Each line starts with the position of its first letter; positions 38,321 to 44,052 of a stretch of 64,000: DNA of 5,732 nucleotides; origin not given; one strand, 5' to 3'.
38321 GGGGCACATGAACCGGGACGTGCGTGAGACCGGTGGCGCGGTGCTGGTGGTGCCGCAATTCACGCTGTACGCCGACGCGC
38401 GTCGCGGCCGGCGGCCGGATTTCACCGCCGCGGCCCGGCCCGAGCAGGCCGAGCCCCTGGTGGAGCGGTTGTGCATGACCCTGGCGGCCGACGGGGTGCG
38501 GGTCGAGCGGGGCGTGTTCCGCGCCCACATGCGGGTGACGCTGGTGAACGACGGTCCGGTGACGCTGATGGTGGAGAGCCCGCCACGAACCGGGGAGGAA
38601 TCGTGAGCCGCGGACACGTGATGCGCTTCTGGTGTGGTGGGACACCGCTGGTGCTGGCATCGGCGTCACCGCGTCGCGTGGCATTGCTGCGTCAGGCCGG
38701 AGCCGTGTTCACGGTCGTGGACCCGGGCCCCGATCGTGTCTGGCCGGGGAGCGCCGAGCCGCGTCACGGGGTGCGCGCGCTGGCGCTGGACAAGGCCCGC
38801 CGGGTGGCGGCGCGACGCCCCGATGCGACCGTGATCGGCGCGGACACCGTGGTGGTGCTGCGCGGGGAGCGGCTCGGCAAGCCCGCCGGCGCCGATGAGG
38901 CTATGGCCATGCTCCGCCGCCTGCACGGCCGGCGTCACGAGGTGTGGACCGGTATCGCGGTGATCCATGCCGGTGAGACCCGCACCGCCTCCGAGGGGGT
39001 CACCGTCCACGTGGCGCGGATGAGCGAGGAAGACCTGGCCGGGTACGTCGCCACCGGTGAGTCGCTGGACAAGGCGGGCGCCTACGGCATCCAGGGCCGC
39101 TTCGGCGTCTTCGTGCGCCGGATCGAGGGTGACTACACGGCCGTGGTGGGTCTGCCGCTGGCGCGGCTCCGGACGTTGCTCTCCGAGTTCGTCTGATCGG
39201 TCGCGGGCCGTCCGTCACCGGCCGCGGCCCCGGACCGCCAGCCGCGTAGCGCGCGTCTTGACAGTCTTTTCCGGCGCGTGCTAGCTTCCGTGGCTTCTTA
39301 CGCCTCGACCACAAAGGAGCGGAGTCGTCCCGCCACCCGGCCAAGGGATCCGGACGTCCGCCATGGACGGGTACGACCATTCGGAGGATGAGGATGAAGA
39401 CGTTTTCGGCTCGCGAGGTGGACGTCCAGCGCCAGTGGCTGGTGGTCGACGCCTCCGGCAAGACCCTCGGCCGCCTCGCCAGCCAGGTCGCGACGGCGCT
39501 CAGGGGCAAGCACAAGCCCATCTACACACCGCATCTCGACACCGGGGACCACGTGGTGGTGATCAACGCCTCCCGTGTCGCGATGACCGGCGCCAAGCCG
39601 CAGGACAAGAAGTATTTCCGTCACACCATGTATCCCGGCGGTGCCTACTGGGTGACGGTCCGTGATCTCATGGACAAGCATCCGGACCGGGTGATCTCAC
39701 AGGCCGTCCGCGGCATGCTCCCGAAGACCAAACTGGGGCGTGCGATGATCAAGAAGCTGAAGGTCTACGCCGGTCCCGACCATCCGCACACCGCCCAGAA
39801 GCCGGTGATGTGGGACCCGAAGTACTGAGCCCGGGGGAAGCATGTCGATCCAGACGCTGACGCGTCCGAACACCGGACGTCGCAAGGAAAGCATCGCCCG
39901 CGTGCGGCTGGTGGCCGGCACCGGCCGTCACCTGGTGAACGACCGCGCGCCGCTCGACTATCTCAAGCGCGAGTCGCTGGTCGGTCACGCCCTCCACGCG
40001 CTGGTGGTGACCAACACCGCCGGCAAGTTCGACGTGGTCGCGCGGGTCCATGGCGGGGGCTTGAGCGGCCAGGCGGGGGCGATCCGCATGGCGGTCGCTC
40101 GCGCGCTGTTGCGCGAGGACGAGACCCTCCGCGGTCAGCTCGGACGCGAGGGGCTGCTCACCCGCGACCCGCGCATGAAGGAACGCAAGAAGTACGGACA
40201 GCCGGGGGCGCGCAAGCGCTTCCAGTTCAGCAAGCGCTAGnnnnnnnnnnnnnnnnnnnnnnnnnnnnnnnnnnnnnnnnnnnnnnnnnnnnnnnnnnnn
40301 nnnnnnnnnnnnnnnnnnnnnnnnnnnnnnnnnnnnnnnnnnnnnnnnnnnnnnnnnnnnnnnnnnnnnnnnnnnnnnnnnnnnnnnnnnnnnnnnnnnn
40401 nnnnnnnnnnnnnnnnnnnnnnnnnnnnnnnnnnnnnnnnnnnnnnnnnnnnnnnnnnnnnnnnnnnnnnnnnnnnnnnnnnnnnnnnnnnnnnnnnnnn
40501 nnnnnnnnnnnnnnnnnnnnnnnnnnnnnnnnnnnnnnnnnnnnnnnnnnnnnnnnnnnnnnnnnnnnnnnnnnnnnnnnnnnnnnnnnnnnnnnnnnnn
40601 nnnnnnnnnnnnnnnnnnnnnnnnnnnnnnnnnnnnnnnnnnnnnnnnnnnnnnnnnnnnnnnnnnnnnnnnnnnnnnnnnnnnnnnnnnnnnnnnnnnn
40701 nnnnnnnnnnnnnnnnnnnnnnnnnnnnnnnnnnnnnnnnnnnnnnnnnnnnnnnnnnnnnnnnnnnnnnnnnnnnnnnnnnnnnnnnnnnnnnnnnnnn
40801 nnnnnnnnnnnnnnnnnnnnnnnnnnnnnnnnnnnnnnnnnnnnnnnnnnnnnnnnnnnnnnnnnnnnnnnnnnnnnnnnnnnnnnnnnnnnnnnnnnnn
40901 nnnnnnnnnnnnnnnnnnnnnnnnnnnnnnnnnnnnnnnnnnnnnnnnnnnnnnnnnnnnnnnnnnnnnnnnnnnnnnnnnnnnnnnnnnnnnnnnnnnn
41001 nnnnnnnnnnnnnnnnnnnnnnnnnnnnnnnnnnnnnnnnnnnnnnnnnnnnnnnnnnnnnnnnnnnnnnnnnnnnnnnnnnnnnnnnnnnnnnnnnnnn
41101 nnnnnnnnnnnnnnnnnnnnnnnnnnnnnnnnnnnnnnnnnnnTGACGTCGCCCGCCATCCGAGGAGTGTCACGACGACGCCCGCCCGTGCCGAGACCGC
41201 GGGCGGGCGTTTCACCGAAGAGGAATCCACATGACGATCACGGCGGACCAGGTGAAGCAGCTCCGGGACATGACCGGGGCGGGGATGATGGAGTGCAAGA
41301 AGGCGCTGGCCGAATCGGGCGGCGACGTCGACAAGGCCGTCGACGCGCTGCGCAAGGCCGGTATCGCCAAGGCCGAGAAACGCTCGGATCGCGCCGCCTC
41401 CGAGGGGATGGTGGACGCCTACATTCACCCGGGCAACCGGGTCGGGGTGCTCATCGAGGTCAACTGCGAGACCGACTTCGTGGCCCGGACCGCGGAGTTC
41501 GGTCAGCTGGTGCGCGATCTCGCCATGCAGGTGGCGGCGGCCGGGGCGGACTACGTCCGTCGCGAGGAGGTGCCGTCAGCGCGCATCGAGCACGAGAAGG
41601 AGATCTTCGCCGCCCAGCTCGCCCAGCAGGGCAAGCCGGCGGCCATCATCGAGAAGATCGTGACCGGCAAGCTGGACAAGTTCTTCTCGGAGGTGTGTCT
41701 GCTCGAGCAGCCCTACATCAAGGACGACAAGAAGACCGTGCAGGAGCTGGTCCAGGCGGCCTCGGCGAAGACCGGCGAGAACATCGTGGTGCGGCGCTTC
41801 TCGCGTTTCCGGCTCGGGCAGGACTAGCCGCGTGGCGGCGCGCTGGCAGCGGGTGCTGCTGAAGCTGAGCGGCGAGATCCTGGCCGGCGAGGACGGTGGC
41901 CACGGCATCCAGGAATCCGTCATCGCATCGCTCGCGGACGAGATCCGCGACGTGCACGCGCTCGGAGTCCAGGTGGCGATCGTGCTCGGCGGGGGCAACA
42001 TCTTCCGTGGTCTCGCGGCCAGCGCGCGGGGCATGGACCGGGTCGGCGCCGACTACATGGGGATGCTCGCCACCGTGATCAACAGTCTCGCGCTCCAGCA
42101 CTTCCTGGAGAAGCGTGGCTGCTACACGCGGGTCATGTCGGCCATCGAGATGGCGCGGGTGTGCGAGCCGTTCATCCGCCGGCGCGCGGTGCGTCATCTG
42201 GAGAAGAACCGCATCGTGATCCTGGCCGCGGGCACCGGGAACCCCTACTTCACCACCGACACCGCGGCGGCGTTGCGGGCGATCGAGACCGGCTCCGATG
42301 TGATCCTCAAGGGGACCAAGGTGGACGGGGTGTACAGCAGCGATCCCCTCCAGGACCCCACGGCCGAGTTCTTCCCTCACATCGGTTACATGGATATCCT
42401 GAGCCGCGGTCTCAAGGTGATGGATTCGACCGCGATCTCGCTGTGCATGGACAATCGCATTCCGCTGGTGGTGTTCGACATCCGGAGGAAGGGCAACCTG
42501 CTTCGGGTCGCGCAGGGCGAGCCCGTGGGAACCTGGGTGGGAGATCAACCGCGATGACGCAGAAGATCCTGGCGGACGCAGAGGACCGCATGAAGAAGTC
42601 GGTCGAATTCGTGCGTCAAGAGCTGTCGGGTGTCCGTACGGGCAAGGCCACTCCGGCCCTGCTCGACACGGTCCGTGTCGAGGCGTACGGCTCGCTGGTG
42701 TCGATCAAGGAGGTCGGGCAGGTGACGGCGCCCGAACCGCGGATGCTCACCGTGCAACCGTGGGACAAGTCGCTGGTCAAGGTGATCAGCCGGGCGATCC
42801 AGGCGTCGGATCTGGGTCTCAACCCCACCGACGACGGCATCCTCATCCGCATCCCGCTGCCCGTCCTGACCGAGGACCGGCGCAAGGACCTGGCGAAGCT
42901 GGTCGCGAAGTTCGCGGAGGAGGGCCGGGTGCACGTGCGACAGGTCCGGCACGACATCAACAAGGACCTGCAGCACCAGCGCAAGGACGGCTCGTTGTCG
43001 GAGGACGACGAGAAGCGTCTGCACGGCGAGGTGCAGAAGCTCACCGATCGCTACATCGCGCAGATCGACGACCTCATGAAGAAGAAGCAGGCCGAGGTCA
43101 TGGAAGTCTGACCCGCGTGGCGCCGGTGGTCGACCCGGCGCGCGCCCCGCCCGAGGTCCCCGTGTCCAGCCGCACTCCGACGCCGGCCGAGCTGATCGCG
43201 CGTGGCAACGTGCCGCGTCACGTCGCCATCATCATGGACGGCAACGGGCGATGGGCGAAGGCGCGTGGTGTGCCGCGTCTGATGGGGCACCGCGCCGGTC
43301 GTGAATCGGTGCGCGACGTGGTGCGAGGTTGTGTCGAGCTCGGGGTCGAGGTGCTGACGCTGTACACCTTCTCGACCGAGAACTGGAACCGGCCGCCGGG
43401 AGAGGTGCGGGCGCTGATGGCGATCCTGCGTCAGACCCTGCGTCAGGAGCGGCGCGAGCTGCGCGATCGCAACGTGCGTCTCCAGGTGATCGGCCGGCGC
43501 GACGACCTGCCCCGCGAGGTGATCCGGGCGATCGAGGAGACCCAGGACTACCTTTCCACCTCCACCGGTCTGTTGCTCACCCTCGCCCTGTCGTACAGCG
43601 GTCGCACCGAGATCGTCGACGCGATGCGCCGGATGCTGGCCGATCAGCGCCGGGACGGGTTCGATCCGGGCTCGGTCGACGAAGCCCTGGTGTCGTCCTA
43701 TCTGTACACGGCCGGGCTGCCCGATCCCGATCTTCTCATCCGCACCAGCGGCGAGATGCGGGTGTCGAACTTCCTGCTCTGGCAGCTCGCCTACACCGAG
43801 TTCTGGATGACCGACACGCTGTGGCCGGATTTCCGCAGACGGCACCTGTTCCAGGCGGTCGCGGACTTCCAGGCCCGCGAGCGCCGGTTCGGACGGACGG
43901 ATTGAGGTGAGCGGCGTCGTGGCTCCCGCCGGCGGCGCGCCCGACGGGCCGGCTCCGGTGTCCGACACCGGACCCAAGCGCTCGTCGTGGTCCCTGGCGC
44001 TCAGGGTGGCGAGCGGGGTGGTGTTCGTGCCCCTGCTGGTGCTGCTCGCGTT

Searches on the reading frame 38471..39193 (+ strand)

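Call 9: search_protein_families(library=pfam, proteins=[window:38471-39193:+], max_evalue=0.00001)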
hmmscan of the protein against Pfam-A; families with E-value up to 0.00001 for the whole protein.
window:38471-39193:+ (241 aa): 1 family
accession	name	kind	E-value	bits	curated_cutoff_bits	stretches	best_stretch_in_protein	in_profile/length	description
PF02545.19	Maf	-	4.7e-57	193.1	27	1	59-240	1-187/187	Maf-like protein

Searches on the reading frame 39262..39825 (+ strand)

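Call 9: search_protein_families(library=pfam, proteins=[window:39262-39825:+], max_evalue=0.00001)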
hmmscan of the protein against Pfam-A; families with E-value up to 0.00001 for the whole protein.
window:39262-39825:+ (188 aa): 1 family
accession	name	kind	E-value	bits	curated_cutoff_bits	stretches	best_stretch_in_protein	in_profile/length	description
PF00572.24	Ribosomal_L13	-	2.8e-49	166.6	23.8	1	57-175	1-119/119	Ribosomal protein L13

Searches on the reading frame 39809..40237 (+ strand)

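Call 9: search_protein_families(library=pfam, proteins=[window:39809-40237:+], max_evalue=0.00001)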
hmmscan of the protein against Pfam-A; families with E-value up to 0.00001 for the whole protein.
window:39809-40237:+ (143 aa): 1 family
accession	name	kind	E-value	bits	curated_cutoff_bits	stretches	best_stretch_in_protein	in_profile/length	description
PF00380.25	Ribosomal_S9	-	4.6e-43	147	22.5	1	23-143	1-121/121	Ribosomal protein S9/S16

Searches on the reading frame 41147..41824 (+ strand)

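Call 9: search_protein_families(library=pfam, proteins=[window:41147-41824:+], max_evalue=0.00001)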
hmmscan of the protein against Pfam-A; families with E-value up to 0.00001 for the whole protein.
window:41147-41824:+ (226 aa): 1 family
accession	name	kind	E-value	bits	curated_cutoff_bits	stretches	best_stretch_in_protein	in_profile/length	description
PF00889.24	EF_TS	-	1.8e-40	139.2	27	1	80-225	72-204/204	Elongation factor TS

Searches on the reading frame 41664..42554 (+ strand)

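Call 9: search_protein_families(library=pfam, proteins=[window:41664-42554:+], max_evalue=0.00001)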
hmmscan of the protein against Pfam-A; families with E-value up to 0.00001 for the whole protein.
window:41664-42554:+ (297 aa): 1 family
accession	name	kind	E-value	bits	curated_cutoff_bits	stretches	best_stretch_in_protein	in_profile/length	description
PF00696.33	AA_kinase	-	6.2e-34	118.2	24.9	1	63-272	2-234/234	Amino acid kinase family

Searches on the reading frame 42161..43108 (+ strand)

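Call 9: search_protein_families(library=pfam, proteins=[window:42161-43108:+], max_evalue=0.00001)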
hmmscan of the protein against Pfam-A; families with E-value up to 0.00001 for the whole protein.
window:42161-43108:+ (316 aa): 1 family
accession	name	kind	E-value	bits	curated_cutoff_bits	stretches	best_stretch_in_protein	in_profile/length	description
PF01765.24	RRF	-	2.4e-61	206.8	29.7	1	152-314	2-164/164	Ribosome recycling factor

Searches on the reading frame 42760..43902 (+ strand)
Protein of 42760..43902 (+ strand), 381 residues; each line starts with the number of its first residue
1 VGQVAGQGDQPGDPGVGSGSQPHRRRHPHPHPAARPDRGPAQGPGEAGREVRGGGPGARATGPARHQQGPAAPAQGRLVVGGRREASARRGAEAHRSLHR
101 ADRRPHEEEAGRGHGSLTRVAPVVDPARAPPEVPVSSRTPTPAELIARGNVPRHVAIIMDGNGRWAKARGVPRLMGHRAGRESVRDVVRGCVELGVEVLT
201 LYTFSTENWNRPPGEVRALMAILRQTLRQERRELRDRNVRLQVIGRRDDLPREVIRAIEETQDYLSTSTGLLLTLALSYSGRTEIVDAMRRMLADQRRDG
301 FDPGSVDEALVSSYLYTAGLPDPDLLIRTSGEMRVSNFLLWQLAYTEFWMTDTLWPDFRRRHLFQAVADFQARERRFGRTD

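Call 9: search_protein_families(library=pfam, proteins=[window:42760-43902:+], max_evalue=0.00001)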
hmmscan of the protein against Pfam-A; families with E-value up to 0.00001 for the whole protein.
window:42760-43902:+ (381 aa): 1 family
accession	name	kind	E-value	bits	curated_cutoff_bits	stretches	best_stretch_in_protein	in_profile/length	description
PF01255.24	Prenyltransf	-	8.3e-84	281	27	1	158-378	1-219/219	Putative undecaprenyl diphosphate synthase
